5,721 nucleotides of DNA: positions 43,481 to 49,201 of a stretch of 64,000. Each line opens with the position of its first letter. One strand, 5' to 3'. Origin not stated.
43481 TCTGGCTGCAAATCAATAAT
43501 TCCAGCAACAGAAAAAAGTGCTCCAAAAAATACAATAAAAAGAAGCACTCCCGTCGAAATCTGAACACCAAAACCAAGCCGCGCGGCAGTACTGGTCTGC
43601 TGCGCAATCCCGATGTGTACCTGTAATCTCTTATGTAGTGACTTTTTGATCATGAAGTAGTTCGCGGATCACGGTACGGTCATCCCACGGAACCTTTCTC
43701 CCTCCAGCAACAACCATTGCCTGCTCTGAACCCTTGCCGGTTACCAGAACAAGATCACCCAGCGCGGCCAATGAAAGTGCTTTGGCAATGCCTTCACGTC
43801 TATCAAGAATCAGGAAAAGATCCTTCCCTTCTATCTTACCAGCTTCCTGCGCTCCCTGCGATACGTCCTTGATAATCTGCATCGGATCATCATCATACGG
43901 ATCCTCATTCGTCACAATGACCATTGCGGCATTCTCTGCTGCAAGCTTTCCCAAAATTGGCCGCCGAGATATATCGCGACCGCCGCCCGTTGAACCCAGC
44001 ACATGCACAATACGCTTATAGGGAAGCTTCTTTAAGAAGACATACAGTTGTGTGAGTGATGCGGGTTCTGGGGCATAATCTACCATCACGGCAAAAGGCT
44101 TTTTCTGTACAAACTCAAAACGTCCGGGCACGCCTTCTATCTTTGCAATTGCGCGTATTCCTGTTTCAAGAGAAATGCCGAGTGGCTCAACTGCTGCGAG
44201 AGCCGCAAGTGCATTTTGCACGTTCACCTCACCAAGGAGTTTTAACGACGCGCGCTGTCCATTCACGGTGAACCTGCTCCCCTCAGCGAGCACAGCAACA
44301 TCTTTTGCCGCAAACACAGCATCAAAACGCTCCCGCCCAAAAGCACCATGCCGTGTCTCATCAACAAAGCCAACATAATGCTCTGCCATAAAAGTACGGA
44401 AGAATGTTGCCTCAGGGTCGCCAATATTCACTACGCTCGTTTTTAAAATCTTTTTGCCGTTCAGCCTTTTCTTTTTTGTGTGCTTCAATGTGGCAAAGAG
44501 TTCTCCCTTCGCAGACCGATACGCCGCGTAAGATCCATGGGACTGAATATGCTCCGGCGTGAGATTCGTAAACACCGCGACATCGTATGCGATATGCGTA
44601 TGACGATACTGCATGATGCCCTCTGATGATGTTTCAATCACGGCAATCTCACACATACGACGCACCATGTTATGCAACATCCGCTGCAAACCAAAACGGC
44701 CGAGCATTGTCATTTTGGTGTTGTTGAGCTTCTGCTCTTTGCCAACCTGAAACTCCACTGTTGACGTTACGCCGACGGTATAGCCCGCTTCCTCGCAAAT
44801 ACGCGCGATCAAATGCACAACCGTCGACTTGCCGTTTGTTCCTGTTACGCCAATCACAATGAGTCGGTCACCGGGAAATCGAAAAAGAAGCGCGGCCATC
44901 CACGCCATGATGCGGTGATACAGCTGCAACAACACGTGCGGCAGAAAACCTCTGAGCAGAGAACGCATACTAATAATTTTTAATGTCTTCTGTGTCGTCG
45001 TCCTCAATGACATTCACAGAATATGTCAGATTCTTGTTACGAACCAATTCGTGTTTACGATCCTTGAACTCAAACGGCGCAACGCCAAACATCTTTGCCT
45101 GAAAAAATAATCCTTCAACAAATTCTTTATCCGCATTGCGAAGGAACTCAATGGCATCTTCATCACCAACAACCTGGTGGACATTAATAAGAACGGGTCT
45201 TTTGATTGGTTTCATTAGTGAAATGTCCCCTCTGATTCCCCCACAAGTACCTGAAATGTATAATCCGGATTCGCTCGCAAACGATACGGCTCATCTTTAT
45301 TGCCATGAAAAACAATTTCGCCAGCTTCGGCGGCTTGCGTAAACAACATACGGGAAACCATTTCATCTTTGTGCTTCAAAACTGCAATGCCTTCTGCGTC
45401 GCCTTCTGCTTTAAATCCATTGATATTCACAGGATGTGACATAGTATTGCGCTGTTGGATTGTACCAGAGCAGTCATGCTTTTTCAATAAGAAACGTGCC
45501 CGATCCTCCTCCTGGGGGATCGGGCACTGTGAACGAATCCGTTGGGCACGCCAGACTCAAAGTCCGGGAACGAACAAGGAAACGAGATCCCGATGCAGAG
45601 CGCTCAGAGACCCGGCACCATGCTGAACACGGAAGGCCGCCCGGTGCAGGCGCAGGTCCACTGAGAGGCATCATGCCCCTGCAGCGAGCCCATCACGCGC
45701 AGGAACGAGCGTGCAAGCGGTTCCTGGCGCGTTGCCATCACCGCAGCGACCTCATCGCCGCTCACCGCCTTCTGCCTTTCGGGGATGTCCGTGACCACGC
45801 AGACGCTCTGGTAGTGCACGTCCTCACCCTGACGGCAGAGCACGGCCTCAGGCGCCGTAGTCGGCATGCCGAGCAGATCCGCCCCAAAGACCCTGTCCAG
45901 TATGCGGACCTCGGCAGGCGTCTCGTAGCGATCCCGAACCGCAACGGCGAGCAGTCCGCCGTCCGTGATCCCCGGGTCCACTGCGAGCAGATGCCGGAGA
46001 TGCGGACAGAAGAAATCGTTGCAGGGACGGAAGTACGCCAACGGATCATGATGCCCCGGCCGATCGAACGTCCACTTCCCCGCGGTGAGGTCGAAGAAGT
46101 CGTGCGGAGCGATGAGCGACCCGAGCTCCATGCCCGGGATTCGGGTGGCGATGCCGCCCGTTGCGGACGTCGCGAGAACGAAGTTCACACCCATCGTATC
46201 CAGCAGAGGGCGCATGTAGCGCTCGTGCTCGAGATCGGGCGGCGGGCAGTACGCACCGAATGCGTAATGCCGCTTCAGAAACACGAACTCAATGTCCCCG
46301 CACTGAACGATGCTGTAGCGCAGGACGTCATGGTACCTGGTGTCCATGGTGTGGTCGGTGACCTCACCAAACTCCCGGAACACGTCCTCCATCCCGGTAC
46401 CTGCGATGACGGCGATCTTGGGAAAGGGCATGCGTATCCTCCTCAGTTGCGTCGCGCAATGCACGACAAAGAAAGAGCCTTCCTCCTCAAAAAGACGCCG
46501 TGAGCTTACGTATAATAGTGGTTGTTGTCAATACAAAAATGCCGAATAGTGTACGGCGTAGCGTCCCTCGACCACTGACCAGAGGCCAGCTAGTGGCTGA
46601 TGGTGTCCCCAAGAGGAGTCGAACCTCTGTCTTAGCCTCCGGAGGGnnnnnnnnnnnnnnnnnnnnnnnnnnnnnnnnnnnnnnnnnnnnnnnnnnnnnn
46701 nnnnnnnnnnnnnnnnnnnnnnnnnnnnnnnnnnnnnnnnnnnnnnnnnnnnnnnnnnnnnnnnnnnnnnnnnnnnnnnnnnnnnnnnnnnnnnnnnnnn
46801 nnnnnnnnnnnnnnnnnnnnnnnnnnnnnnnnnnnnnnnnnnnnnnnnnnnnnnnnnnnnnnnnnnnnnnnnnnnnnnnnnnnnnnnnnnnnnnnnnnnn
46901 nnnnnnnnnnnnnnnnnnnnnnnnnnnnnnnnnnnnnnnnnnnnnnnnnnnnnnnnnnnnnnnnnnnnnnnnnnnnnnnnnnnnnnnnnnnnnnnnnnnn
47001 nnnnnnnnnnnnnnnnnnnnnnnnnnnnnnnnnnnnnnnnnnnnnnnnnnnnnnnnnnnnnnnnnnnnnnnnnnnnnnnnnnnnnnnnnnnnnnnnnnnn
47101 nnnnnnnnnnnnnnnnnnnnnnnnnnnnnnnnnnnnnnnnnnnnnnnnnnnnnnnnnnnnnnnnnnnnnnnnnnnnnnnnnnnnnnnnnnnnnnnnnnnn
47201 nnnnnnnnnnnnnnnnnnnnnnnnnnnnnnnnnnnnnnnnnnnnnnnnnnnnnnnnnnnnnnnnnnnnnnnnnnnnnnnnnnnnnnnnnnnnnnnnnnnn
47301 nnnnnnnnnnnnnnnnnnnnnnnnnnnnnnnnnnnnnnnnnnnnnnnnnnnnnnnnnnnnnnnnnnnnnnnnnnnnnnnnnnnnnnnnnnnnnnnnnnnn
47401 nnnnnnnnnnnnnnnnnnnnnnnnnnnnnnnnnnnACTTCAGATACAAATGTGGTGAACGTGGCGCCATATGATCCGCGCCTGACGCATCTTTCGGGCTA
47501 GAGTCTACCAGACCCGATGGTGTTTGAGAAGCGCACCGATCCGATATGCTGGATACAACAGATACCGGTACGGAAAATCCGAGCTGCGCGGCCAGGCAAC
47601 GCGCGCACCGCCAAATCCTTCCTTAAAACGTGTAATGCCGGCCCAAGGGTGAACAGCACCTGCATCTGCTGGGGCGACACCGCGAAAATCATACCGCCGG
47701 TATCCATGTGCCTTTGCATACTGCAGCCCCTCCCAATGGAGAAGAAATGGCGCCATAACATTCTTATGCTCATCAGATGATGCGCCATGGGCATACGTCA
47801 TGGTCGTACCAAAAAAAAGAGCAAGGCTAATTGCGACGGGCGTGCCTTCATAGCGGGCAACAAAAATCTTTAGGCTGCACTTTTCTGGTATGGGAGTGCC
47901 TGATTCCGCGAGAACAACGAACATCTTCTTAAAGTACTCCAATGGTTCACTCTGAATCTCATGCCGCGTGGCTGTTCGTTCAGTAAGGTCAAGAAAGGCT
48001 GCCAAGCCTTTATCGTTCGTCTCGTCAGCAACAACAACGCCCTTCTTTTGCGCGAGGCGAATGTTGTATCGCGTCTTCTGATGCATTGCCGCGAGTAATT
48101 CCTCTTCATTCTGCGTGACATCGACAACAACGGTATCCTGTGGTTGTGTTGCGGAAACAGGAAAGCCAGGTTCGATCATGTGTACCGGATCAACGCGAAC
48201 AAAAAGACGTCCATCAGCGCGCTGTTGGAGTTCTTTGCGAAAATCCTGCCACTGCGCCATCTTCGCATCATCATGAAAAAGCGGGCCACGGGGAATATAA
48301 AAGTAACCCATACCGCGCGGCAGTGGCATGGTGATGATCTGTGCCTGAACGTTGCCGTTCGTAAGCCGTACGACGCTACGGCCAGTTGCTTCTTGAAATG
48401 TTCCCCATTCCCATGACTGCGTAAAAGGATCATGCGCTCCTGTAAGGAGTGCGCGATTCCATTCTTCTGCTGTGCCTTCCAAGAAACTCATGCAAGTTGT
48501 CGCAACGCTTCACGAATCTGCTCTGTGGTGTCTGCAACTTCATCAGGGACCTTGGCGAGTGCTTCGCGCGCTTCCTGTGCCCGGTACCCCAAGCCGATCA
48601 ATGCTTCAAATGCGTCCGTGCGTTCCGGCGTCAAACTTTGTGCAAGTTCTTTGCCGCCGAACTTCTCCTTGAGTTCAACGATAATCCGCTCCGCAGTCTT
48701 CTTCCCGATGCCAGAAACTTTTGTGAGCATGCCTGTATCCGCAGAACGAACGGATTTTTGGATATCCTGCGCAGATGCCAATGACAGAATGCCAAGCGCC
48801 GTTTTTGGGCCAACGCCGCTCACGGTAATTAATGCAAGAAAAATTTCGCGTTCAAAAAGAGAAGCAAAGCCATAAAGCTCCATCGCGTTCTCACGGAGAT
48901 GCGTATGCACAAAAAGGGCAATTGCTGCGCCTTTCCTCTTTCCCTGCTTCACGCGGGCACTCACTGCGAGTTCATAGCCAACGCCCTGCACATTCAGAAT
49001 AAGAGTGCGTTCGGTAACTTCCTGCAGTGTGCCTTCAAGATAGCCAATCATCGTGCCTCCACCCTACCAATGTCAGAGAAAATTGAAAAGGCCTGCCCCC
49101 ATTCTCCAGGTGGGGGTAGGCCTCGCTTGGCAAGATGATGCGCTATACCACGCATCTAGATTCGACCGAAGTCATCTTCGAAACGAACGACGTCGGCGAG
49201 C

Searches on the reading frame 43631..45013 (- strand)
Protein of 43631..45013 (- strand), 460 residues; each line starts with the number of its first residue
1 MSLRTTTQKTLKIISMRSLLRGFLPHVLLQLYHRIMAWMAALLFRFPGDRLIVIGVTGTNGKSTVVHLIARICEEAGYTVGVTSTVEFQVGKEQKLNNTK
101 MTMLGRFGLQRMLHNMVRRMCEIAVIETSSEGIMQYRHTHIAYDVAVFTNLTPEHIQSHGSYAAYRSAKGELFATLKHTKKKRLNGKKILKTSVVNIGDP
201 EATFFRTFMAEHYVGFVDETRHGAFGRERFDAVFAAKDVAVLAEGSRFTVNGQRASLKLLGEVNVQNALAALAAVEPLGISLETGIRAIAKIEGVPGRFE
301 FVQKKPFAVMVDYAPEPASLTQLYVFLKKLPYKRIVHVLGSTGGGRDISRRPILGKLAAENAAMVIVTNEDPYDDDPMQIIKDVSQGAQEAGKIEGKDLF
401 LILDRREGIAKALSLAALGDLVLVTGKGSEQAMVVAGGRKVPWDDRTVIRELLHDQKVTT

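Call 53: search_protein_families(library=pfam, proteins=[window:43631-45013:-], max_evalue=0.001)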
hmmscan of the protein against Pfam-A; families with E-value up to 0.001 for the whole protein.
window:43631-45013:- (460 aa): 2 families
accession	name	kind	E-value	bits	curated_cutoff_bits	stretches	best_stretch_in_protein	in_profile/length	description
PF08245.18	Mur_ligase_M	-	2.9e-37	129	24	1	56-275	1-200/200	Mur ligase middle domain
PF02875.26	Mur_ligase_C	-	1.8e-20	74.5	28.4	1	297-428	1-127/127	Mur ligase, glutamate ligase domain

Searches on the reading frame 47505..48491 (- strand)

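Call 4: search_protein_families(library=pfam, proteins=[window:47505-48491:-], max_evalue=0.1)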
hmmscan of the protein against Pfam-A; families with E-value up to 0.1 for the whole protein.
window:47505-48491:- (328 aa): 3 families
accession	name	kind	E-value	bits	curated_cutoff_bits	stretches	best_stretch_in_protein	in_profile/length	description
PF02388.22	FemAB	-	1.2e-39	136.7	24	3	217-317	306-402/406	FemAB family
PF13480.13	Acetyltransf_6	-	1.1e-14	55.2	22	1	138-271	5-136/143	Acetyltransferase (GNAT) domain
PF01176.25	eIF-1a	-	0.052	13.6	30.2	1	114-159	9-54/64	Translation initiation factor 1A / IF-1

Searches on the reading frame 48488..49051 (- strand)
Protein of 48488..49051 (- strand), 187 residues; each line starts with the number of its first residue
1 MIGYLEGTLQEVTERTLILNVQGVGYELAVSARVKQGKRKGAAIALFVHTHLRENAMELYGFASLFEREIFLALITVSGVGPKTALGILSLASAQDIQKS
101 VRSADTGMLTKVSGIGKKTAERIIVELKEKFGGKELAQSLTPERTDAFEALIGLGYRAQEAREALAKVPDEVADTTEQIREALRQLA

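Call 4: search_protein_families(library=pfam, proteins=[window:48488-49051:-], max_evalue=0.1)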
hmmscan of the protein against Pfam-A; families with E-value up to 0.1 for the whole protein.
window:48488-49051:- (187 aa): 12 families
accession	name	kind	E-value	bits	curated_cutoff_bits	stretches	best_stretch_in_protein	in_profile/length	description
PF01330.27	RuvA_N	-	2.4e-18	66.4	23.6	1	1-61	1-61/61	RuvA N terminal domain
PF14520.12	HHH_5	-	3e-17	63.3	27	1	71-129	1-57/57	Helix-hairpin-helix domain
PF07499.19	RuvA_C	-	8.3e-12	45.8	24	1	144-186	3-46/47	RuvA, C-terminal domain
PF00633.29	HHH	-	2.3e-07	30.8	24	1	108-124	12-28/30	Helix-hairpin-helix motif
PF21176.3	RecR_HhH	-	9e-06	25.9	27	1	109-141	8-42/45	RecR, helix-hairpin-helix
PF12836.13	HHH_3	-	4.8e-05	23.8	27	1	102-130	9-36/65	Helix-hairpin-helix motif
PF12826.13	HHH_2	-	0.00096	19.7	27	0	99-124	27-52/64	Helix-hairpin-helix motif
PF10391.15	DNA_pol_lambd_f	-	0.0043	17.3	29.8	0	109-122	3-16/51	Fingers domain of DNA polymerase lambda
PF00416.27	Ribosomal_S13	-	0.007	17.2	31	0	109-127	17-35/128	Ribosomal protein S13/S18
PF01367.25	5_3_exonuc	-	0.0076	17.2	40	0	111-127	22-38/97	5'-3' exonuclease, C-terminal SAM fold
PF02371.22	Transposase_20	-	0.064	14.1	21.3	0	109-128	4-23/87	Transposase IS116/IS110/IS902 family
PF14579.12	HHH_6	-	0.089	13.4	25.6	0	109-130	27-50/90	Helix-hairpin-helix motif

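Call 23: find_related_loci(query=window:48488-49051:-, collection=genome_contigs, flank=6000)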
Query window:48488-49051:- (187 aa) in genome_contigs; peptide patterns used: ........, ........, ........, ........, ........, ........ (x = any residue, [..] = any of these).
267 stretches matched a pattern; 79 encode a relative of the query (tblastn E <= 1e-3); 79 distinct loci.
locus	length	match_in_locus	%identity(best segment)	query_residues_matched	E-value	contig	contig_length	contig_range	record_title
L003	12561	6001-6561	47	1-186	4e-48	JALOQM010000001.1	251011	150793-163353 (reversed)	MAG: Candidatus Paceibacterota bacterium isolate Prado155 scaffold_5, whole genome shotgun sequence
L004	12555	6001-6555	43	1-182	7e-46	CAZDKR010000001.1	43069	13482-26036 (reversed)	MAG TPA_asm: uncultured Gammaproteobacteria bacterium isolate binchicken_co184_737 genome assembly, contig: NODE_1106_le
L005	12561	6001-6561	44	1-187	2e-45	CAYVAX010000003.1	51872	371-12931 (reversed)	MAG TPA_asm: uncultured Candidatus Saccharibacteria bacterium isolate binchicken_co17_257 genome assembly, contig: NODE_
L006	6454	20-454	49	41-187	2e-41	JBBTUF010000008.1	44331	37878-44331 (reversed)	MAG: Patescibacteria group bacterium isolate H43-bin009_1 H43_bin009_1_000000000008, whole genome shotgun sequence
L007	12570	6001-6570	37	1-186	3e-40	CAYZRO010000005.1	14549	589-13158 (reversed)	MAG TPA_asm: uncultured Candidatus Saccharibacteria bacterium isolate binchicken_co19_574 genome assembly, contig: NODE_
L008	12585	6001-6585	39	1-187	4e-38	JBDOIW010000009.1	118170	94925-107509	MAG: Legionellales bacterium isolate ipaMAG-0636 ipaMAG-0636_c9, whole genome shotgun sequence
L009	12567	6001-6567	44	1-186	4e-38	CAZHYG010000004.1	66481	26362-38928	MAG TPA_asm: uncultured Gammaproteobacteria bacterium isolate SRP135725_co1_18 genome assembly, contig: NODE_303_length_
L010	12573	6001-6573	40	1-187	1e-37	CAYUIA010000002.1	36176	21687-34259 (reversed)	MAG TPA_asm: uncultured Gammaproteobacteria bacterium isolate binchicken_co111_88 genome assembly, contig: NODE_2150_len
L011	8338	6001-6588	41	1-185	3e-37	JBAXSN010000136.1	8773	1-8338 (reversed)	MAG: Verrucomicrobiota bacterium isolate ELA610 MAG610_136, whole genome shotgun sequence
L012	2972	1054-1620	44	1-186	4e-37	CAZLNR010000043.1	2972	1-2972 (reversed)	MAG TPA_asm: uncultured Gammaproteobacteria bacterium isolate SRP286056_co2_342 genome assembly, contig: NODE_61328_leng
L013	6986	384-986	38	1-186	6e-37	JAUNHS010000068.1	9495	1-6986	MAG: Acinetobacter sp. isolate S28M_Sa_46 NODE_2079_length_9495_cov_58.779343, whole genome shotgun sequence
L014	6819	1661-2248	42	1-187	2e-36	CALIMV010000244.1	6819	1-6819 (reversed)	MAG: uncultured Granulosicoccaceae bacterium isolate R4_Bin_Bin_132_1 genome assembly, contig: c_000006319788, whole gen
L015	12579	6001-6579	43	1-184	2e-36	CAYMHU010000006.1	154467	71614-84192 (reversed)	MAG TPA_asm: uncultured Granulosicoccaceae bacterium isolate SRP268394_co1_92 genome assembly, contig: NODE_73_length_15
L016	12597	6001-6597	40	1-187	3e-36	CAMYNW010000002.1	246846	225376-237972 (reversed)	MAG: uncultured Gammaproteobacteria bacterium isolate FCS_M_Gamma_079 genome assembly, contig: scaffold_5, whole genome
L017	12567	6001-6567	43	1-186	9e-36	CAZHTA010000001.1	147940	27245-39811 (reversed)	MAG TPA_asm: uncultured Gammaproteobacteria bacterium isolate SRP272421_co2_50 genome assembly, contig: NODE_63_length_1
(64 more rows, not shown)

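Call 44: find_related_loci(query=A4, collection=metagenome_contigs, flank=5000)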
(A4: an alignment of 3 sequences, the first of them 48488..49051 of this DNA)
Query A4 (187 aa) in metagenome_contigs; peptide patterns used: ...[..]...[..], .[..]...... (x = any residue, [..] = any of these).
406 stretches matched a pattern; 246 encode a relative of the query (tblastn E <= 1e-3); the best 80 are kept; 80 distinct loci.
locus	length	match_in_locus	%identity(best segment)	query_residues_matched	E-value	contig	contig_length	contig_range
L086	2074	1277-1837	78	1-187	2e-102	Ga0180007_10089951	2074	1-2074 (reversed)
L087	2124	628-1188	47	1-184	3e-49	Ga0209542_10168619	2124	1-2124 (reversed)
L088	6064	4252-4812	47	1-187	5e-48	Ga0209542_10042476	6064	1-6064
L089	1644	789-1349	46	1-186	1e-46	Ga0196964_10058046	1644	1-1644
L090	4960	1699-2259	45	1-186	2e-45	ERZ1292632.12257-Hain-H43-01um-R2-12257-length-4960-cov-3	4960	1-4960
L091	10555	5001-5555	47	1-186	2e-45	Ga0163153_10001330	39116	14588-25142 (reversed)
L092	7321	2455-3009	45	1-184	1e-44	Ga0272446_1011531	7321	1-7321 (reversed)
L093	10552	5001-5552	43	1-184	2e-43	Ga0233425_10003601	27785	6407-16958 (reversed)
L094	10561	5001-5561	44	1-186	1e-43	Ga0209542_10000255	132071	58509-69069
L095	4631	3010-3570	43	1-186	2e-43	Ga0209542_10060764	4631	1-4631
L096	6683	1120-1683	45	1-187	8e-43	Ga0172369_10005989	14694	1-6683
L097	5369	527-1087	44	1-186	3e-42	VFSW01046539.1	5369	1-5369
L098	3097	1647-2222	42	1-186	6e-42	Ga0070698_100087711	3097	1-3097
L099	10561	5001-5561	44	1-186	2e-41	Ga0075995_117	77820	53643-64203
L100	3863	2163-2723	42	1-186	5e-41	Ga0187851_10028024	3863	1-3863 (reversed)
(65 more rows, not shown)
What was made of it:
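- Tried and rejected: A second scan with RuvA found one relative, L086 (call 44).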

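Call 46: search_protein_families(library=pfam, proteins=[L086:41-382:+, L086:449-796:+, L086:934-1182:+], max_evalue=1)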
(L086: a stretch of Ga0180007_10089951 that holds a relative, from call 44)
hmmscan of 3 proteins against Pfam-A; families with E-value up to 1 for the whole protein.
L086:41-382:+ (113 aa): 4 families
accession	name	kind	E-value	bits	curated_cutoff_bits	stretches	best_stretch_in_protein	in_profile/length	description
PF01740.26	STAS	-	5.8e-08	32.9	22.6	1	24-83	33-91/106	STAS domain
PF04972.22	BON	-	0.083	13.6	27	0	2-39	28-65/69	BON domain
PF08965.17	Aca2_YdiL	-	0.099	13.3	23.8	1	48-106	45-103/118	Aca2/YdiL-like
PF13466.11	STAS_2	-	0.1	13.2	29.2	1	8-78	2-72/80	STAS domain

L086:449-796:+ (115 aa): 2 families
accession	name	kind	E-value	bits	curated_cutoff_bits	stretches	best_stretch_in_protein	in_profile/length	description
PF01740.26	STAS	-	4.9e-06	26.7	22.6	1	37-106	31-102/106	STAS domain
PF13466.11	STAS_2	-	0.001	19.6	29.2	1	38-92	20-74/80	STAS domain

L086:934-1182:+ (82 aa): 0 families

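Call 80: search_protein_families(library=padloc, proteins=[L086:41-382:+, L086:449-796:+, L086:934-1182:+], max_evalue=0.1)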
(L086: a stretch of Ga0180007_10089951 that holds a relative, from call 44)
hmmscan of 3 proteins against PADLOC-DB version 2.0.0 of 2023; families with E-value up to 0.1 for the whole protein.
L086:41-382:+ (113 aa): 0 families

L086:449-796:+ (115 aa): 0 families

L086:934-1182:+ (82 aa): 0 families
